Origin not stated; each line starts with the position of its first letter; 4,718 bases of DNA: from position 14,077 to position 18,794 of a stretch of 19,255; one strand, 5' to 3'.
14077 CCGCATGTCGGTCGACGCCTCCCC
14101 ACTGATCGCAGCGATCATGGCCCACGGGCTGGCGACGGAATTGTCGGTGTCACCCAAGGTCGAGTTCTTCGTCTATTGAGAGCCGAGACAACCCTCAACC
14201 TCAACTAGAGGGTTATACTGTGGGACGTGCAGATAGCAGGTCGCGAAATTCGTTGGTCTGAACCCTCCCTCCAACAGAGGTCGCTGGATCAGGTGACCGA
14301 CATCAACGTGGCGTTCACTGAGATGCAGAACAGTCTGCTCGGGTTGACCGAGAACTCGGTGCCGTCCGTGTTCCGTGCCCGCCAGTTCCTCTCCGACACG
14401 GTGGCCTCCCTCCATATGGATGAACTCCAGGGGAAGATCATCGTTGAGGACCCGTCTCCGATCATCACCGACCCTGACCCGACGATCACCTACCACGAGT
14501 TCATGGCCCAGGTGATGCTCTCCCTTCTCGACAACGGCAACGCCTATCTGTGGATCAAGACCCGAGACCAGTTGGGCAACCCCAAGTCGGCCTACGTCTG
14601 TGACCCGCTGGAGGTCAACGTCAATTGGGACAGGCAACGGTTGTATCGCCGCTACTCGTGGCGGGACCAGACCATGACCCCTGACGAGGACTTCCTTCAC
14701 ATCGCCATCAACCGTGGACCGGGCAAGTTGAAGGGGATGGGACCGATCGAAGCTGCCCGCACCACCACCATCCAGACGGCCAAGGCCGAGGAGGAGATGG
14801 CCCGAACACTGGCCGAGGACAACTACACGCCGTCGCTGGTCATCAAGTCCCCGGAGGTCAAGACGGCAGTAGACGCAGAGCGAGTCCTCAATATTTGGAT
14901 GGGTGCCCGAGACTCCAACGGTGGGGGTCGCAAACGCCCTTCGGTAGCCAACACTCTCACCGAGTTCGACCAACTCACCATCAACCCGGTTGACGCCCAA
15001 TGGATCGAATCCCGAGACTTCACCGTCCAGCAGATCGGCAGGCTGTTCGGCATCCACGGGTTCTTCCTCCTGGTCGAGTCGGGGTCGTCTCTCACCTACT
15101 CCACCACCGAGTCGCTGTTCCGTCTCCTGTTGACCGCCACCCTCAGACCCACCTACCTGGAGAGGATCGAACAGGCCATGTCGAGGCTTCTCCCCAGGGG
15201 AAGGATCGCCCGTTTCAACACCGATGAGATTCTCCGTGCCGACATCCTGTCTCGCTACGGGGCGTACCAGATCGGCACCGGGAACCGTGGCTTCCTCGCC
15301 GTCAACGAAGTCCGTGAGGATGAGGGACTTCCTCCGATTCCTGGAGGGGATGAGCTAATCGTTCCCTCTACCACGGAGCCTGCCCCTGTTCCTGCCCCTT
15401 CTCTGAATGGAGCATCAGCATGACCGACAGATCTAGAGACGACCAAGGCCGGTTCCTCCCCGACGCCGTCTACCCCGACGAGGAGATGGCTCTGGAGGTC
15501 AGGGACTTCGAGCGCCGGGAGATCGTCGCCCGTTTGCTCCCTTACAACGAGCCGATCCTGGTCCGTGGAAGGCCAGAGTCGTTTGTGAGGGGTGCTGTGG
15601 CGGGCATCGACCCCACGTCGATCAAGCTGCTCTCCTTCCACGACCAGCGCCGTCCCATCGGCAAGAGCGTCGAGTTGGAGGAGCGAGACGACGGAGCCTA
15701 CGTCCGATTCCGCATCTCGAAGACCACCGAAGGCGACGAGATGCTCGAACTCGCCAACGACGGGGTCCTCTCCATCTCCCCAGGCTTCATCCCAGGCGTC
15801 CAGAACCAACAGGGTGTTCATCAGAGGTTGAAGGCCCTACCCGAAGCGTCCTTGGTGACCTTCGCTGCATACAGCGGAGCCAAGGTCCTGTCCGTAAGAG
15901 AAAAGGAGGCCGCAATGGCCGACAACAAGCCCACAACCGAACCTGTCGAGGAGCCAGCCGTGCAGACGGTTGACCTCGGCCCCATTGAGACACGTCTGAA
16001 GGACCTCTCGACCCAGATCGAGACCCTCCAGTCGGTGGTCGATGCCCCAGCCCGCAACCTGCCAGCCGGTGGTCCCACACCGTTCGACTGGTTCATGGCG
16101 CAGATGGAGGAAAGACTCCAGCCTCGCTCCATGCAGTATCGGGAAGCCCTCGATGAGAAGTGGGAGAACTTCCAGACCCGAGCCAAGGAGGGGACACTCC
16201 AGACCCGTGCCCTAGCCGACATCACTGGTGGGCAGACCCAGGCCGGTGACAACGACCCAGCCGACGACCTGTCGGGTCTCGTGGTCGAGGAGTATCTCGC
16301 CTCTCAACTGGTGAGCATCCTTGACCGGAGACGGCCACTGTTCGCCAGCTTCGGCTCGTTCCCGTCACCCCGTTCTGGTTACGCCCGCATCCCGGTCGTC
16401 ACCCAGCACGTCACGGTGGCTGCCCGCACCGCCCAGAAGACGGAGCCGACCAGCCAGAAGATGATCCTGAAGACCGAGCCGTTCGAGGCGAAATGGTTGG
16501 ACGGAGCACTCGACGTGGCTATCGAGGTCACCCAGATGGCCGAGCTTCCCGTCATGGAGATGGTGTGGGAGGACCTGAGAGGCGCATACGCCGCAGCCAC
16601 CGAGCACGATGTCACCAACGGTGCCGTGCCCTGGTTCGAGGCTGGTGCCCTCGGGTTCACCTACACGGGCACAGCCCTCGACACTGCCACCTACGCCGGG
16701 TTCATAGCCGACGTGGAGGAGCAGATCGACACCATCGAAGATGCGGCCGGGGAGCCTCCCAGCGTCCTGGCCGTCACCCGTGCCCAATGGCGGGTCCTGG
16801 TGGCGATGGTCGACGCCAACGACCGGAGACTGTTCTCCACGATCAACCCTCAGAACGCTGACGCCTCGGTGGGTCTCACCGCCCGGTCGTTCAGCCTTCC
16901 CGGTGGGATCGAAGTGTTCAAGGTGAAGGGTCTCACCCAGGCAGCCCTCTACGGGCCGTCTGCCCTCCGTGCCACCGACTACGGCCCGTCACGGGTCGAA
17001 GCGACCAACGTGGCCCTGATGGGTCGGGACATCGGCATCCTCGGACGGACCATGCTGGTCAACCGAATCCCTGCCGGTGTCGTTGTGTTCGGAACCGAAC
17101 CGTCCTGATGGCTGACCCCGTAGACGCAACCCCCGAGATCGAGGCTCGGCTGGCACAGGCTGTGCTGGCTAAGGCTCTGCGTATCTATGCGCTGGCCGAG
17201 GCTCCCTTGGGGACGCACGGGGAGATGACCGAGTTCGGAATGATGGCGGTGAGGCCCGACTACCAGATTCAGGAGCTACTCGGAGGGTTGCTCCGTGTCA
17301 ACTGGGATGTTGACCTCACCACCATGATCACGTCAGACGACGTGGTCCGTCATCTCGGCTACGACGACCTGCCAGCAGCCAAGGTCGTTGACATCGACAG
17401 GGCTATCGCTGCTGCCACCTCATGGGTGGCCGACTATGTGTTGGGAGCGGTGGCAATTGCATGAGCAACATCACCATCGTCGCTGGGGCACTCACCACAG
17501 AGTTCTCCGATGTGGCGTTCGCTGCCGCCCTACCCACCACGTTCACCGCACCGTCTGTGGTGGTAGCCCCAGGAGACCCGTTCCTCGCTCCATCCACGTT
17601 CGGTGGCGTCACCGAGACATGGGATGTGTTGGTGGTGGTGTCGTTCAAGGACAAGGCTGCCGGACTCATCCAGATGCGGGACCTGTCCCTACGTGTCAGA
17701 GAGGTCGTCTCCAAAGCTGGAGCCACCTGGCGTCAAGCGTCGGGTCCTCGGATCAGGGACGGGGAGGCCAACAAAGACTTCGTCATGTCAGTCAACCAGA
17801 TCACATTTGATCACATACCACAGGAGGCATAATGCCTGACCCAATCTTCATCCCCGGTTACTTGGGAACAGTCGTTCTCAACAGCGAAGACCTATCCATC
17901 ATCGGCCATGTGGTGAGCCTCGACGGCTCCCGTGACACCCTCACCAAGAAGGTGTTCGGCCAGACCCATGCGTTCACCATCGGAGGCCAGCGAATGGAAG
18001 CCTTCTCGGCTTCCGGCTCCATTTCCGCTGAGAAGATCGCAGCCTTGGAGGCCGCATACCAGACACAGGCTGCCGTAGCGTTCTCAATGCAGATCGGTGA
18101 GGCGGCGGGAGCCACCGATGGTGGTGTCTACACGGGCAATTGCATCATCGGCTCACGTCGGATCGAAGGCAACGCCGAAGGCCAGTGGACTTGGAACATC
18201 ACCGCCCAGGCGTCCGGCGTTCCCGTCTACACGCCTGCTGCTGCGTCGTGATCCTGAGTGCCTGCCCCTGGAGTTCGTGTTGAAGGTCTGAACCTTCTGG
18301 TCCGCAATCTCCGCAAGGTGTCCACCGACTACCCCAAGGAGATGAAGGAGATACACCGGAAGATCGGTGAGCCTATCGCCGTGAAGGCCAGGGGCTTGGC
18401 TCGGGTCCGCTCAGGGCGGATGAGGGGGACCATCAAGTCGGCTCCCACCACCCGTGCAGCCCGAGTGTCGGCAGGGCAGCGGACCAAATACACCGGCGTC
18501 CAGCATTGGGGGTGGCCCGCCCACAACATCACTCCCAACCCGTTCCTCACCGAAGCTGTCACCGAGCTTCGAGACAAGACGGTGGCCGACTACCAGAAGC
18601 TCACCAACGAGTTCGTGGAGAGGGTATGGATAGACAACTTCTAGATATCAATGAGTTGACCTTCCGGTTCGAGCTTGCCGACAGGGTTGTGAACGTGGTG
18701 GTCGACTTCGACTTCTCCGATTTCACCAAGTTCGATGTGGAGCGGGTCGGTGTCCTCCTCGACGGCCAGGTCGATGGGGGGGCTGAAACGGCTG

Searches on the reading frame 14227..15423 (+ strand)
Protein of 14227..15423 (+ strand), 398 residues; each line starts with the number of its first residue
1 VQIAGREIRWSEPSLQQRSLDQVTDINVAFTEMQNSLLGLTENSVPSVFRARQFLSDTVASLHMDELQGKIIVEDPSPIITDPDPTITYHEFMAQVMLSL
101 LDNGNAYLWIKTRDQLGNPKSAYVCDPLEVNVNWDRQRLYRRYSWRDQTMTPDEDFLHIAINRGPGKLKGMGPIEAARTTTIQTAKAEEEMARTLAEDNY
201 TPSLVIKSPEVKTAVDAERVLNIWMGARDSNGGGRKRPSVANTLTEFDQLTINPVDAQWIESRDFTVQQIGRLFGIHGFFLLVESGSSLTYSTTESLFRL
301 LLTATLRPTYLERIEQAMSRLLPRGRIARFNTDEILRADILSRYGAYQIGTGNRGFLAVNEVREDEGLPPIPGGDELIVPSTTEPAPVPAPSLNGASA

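Call 21: search_protein_families(library=pfam, proteins=[window:14227-15423:+], max_evalue=0.01)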
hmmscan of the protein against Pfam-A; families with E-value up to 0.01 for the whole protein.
window:14227-15423:+ (398 aa): 1 family
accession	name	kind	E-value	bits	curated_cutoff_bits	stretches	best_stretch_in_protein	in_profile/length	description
PF04860.17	Phage_portal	-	2.8e-51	175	39.1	1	47-366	2-320/321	Phage portal protein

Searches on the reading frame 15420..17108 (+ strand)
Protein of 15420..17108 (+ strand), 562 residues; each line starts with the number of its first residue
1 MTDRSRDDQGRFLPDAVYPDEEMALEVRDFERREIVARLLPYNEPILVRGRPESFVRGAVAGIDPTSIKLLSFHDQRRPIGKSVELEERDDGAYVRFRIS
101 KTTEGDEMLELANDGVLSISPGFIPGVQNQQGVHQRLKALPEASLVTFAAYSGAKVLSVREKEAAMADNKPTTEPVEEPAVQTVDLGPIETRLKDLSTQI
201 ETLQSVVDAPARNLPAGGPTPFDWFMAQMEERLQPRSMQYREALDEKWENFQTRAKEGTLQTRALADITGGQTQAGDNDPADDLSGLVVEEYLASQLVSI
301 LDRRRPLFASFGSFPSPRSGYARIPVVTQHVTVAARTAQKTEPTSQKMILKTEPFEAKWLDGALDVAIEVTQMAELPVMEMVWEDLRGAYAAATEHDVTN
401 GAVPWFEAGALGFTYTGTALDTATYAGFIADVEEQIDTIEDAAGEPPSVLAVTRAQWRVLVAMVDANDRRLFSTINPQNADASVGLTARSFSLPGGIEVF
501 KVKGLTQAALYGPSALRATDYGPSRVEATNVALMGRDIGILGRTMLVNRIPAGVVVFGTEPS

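Call 21: search_protein_families(library=pfam, proteins=[window:15420-17108:+], max_evalue=0.01)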
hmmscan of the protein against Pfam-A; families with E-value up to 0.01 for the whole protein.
window:15420-17108:+ (562 aa): 2 families
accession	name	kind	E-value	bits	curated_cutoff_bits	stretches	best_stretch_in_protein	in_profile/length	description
PF05065.19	Phage_capsid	-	2.2e-07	31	24.2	1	286-480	2-198/280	Phage capsid family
PF04586.22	Peptidase_S78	-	0.0003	21.4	21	1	53-165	35-161/165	Caudovirus prohead serine protease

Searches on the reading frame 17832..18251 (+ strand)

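Call 21: search_protein_families(library=pfam, proteins=[window:17832-18251:+], max_evalue=0.01)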
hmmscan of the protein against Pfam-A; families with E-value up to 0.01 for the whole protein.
window:17832-18251:+ (139 aa): 1 family
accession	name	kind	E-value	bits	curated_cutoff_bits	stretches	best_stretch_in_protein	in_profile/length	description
PF06199.17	Phage_tail_2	-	9.2e-05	23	23.8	1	51-132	55-131/132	Phage tail tube protein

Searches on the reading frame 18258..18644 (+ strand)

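Call 21: search_protein_families(library=pfam, proteins=[window:18258-18644:+], max_evalue=0.01)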
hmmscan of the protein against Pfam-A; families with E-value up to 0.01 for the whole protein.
window:18258-18644:+ (128 aa): 1 family
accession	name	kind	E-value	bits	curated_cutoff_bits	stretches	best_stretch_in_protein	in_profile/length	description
PF04883.17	HK97-gp10_like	-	0.00098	20.5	21.4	1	15-66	4-52/78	Bacteriophage HK97-gp10, putative tail-component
